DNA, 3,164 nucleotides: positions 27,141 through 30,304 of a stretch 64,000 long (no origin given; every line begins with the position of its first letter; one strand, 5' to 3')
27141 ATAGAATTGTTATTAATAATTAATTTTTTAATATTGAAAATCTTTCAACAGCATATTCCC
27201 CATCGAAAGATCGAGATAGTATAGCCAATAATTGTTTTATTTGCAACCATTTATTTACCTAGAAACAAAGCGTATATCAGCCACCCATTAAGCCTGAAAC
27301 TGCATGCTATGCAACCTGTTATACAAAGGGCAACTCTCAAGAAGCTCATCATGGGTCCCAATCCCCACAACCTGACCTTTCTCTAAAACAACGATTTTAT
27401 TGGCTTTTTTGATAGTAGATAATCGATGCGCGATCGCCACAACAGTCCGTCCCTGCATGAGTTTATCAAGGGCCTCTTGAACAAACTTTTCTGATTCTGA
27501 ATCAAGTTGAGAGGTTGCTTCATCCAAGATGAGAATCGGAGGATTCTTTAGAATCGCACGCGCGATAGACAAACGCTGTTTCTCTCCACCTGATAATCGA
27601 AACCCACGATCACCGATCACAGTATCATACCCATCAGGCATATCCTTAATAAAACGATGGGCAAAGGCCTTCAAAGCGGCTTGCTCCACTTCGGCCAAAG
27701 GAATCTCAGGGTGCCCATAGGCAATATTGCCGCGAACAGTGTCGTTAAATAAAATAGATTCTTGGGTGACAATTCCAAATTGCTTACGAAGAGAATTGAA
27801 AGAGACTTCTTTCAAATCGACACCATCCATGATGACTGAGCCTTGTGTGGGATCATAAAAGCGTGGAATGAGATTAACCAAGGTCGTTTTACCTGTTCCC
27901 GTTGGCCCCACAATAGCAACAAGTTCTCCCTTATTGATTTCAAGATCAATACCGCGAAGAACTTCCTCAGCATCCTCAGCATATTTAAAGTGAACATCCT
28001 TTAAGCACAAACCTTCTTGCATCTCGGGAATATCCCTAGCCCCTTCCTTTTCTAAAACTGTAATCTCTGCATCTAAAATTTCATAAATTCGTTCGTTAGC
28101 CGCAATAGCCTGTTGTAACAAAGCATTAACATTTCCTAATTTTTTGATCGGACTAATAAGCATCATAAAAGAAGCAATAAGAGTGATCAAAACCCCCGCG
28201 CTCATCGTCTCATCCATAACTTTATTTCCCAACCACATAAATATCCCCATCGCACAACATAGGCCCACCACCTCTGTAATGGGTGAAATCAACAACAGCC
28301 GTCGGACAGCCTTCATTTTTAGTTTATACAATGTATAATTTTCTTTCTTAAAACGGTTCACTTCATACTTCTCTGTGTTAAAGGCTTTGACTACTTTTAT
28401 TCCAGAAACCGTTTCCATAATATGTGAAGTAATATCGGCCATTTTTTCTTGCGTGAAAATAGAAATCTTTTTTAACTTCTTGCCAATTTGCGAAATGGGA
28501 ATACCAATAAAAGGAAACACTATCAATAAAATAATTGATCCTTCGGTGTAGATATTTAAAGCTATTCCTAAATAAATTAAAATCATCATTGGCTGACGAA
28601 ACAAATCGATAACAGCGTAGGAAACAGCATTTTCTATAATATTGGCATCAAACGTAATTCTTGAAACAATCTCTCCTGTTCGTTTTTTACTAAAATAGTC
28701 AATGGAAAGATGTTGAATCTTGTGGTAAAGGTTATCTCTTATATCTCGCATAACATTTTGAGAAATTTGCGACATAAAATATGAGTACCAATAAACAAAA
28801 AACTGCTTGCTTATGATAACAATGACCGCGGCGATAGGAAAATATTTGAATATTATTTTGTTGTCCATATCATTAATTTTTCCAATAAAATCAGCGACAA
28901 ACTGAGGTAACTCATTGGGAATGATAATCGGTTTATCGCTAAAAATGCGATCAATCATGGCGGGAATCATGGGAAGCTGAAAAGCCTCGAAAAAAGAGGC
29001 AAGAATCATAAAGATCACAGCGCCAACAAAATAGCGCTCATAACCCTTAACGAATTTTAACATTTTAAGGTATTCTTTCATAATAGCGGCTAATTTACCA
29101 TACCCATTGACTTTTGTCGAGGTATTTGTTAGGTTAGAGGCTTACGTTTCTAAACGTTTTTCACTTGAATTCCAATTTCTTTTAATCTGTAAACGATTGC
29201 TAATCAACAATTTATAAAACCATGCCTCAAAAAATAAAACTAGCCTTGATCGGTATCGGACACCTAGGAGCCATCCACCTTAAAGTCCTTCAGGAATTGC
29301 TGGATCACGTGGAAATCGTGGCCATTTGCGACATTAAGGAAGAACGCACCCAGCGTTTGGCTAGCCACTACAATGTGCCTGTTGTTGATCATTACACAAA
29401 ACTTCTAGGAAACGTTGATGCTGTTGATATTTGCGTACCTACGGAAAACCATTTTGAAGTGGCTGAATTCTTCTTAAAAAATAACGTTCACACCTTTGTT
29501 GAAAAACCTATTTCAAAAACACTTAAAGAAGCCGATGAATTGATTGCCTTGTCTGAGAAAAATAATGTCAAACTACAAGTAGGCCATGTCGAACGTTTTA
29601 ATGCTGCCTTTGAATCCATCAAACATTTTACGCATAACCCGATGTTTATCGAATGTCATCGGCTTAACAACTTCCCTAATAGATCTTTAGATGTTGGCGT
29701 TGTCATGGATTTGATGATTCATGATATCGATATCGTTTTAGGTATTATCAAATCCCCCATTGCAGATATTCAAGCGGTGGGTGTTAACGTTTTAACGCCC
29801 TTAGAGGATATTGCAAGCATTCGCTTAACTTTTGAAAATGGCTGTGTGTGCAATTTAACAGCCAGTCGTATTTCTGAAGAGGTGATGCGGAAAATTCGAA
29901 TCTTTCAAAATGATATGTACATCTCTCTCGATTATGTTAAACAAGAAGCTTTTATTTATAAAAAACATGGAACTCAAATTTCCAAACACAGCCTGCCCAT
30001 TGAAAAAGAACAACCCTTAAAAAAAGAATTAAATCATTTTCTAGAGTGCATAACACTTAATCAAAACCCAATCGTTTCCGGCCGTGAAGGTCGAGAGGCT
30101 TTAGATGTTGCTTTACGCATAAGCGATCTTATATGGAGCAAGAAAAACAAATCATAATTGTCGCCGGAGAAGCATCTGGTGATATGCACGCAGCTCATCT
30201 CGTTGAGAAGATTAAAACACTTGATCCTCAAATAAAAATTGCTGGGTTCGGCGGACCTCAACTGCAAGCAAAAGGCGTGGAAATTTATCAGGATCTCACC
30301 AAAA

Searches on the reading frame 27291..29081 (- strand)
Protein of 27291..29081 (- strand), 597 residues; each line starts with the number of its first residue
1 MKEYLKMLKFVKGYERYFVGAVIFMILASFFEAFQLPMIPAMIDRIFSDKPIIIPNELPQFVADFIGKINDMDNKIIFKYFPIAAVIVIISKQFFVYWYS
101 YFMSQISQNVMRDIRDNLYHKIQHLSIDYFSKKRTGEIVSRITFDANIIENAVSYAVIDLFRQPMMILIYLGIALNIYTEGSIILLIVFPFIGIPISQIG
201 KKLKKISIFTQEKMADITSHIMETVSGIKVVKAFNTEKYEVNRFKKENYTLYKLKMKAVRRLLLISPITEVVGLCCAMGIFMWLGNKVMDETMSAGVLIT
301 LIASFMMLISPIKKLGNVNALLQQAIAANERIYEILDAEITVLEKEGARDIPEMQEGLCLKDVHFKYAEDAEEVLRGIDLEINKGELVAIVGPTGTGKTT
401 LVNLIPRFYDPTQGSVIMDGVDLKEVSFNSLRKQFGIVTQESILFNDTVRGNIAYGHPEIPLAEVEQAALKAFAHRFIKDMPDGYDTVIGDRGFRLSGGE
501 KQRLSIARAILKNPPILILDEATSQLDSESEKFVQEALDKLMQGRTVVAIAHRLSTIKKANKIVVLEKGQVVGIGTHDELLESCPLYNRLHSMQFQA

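Call 24: search_protein_families(library=pfam, proteins=[window:27291-29081:-], max_evalue=0.000001)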
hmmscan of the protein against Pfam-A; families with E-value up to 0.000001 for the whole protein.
window:27291-29081:- (597 aa): 3 families
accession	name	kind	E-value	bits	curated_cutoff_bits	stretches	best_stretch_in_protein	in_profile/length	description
PF00664.28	ABC_membrane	-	6e-46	157.8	28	1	60-311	20-273/274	ABC transporter transmembrane region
PF00005.33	ABC_tran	-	1.9e-33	116.4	25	1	375-524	1-137/137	ABC transporter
PF02463.25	SMC_N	-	2.7e-07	30.7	40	0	464-567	135-212/220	RecF/RecN/SMC N terminal domain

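Call 52: search_protein_families(library=ncbifam, proteins=[window:27291-29081:-], max_evalue=1e-10)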
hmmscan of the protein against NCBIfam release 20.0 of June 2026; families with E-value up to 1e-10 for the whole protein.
window:27291-29081:- (597 aa): 175 families (the best 25 are shown)
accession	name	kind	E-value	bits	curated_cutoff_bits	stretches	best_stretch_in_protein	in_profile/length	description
TIGR02203.1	MsbA_lipidA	equivalog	4.4e-159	530.6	602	1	4-596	2-571/572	lipid A export permease/ATP-binding protein MsbA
TIGR02204.1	MsbA_rel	hypoth_equivalog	1.1e-144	483.2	780.4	1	25-595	7-576/576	ABC transporter, permease/ATP-binding protein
NF045513.1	HepA_fam_ABC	equivalog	1.6e-143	479.3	725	1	7-594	25-609/610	heterocyst formation ABC transporter subunit HepA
NF008381.0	PRK11176.1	equivalog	4.7e-132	441.3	867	1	74-596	60-581/582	lipid A ABC transporter ATP-binding protein/permease MsbA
NF052233.1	CphA_assoc_ABC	equivalog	1.6e-131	440.1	880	1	94-595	245-744/766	cyanophycin metabolism-associated ABC transporter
TIGR00958.1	3a01208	subfamily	8.2e-123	411.1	874.6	1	5-590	150-710/711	antigen peptide transporter 2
TIGR01846.1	type_I_sec_HlyB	subfamily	4.1e-111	372.4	725.55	1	83-594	183-692/694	type I secretion system permease/ATPase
NF010178.0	PRK13657.1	equivalog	1.3e-102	344.2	733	1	117-595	94-571/588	glucan ABC transporter ATP-binding protein/ permease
TIGR03796.1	NHLM_micro_ABC1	equivalog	7.6e-89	298.8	853.3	1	73-590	188-708/710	NHLP family bacteriocin export ABC transporter peptidase/permease/ATPase subunit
TIGR01193.1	bacteriocin_ABC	subfamily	2.4e-87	294.1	523.85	1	82-591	199-706/708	peptide cleavage/export ABC transporter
TIGR03375.1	type_I_sec_LssB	subfamily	3.4e-86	290.1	693.1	1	86-583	196-691/696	type I secretion system permease/ATPase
TIGR03797.1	NHLM_micro_ABC2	equivalog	7.2e-86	289.2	709.4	1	83-594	180-685/686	NHLP bacteriocin export ABC transporter permease/ATPase subunit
NF008055.0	PRK10789.1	equivalog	1.5e-85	287.8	845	1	53-594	33-571/590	SmdA family multidrug ABC transporter permease/ATP-binding protein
TIGR01192.1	chvA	subfamily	4.7e-83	279.8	585.4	1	166-583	145-559/585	glucan export ABC transporter ATP-binding protein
TIGR02857.1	CydD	equivalog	5.8e-83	279.6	435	1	82-566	47-529/529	thiol reductant ABC exporter subunit CydD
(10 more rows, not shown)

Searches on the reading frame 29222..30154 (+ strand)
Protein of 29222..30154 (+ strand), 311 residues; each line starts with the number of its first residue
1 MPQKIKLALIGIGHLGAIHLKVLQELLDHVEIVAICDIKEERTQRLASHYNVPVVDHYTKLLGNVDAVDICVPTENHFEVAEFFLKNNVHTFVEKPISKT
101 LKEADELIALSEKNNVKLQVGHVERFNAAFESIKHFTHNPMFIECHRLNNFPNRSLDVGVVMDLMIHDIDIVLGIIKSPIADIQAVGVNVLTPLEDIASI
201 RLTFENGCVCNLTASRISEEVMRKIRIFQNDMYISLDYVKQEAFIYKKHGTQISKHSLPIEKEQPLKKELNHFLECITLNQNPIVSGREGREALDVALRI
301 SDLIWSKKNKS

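Call 24: search_protein_families(library=pfam, proteins=[window:29222-30154:+], max_evalue=0.000001)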
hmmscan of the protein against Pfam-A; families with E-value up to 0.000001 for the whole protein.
window:29222-30154:+ (311 aa): 2 families
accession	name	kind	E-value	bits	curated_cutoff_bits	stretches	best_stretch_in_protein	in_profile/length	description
PF01408.29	GFO_IDH_MocA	-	2.8e-28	99.4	24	1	5-122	1-120/120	Oxidoreductase family, NAD-binding Rossmann fold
PF22725.1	GFO_IDH_MocA_C3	-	6.3e-11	42.8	27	1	146-221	31-109/124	GFO/IDH/MocA C-terminal domain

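Call 52: search_protein_families(library=ncbifam, proteins=[window:29222-30154:+], max_evalue=1e-10)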
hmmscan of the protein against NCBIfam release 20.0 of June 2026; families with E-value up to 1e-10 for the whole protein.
window:29222-30154:+ (311 aa): 6 families
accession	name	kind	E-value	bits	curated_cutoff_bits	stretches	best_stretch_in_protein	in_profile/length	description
NF040723.1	UDP-GlcNAcDh_Arch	equivalog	8.5e-69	232.4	450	1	5-299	1-296/302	UDP-N-acetylglucosamine 3-dehydrogenase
TIGR04380.1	myo_inos_iolG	equivalog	1.2e-37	129.6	355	1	4-301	1-320/330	inositol 2-dehydrogenase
NF052679.1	InsChiInosDhIolG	equivalog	3.8e-14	52.5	540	1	5-184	3-193/343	bifunctional inositol 2-dehydrogenase/D-chiro-inositol 1-dehydrogenase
NF058561.1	BT_2158_fam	equivalog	3.3e-12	45.7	750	1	4-155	35-187/487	glycoside 3-dehydrogenase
NF008607.0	PRK11579.1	subfamily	4.6e-11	42.3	330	1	1-141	1-141/346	oxidoreductase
NF041392.1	XylDh_Gfo6_Halo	equivalog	6.5e-11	41.6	350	0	4-125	16-143/350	D-xylose 1-dehydrogenase Gfo6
